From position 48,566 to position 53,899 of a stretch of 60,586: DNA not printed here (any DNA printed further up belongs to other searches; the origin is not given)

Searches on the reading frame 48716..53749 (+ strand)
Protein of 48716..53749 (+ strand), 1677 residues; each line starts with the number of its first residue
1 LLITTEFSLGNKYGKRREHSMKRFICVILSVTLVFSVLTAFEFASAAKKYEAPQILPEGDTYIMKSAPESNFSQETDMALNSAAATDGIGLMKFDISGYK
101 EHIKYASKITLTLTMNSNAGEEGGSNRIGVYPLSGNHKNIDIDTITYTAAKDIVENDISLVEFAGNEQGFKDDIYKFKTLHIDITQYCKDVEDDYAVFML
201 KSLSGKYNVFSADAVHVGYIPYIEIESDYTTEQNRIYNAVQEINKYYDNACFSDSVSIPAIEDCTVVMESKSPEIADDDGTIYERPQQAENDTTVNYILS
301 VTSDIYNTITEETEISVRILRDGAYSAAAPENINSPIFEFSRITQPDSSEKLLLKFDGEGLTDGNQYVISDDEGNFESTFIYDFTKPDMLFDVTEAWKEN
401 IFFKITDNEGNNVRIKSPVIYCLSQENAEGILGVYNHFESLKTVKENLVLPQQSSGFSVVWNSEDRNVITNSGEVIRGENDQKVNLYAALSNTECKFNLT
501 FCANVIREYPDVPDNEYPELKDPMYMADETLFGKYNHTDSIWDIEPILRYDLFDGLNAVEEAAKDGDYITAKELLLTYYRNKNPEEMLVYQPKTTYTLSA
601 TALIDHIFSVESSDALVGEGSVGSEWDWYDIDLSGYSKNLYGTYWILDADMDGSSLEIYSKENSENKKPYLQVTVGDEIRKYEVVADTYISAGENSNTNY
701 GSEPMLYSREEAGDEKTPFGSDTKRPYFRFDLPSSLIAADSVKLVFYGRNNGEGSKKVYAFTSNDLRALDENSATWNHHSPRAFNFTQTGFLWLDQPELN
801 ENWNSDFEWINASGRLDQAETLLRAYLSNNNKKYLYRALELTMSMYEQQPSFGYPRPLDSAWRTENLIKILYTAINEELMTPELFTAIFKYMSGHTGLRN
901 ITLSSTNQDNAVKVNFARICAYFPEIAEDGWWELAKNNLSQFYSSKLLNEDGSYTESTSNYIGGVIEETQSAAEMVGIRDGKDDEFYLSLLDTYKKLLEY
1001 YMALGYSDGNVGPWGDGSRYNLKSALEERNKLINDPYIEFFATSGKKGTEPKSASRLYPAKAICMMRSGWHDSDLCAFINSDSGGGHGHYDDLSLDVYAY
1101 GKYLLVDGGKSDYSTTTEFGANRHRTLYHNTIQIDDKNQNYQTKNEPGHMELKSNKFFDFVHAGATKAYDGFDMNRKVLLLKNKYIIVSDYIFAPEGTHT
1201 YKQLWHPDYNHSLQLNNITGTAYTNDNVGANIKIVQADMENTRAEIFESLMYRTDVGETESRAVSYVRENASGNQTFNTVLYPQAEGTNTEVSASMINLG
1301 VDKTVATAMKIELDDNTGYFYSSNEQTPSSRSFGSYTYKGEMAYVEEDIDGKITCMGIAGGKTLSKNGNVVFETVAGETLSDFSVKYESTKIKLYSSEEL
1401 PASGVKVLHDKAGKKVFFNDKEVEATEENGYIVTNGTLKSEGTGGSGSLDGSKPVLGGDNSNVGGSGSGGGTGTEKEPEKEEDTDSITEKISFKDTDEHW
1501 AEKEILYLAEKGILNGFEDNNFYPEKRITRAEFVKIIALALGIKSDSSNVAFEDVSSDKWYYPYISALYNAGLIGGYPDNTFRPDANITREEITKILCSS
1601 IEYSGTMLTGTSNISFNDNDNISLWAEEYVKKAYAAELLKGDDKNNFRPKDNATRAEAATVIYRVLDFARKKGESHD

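Call 7: search_protein_families(library=pfam, proteins=[window:48716-53749:+], max_evalue=0.001)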
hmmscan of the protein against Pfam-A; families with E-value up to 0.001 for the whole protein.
window:48716-53749:+ (1677 aa): 5 families
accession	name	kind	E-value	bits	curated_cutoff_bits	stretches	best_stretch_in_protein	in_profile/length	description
PF00395.25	SLH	-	7.9e-44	147.8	20.8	3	1552-1592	2-42/44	S-layer homology domain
PF24517.2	CBM96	-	1.7e-18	67.4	26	2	681-778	4-94/164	Carbohydrate-binding module family 96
PF07940.18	Hepar_II_III_C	-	1.2e-14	54.9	24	1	1080-1239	32-197/237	Heparinase II/III-like, C-terminal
PF20578.4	aBig_2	-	3.5e-12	46.4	27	1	435-506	12-87/89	Atrophied bacterial Ig domain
PF16889.11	Hepar_II_III_N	-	1.1e-08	35.3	22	1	808-1025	96-321/340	Heparinase II/III N-terminus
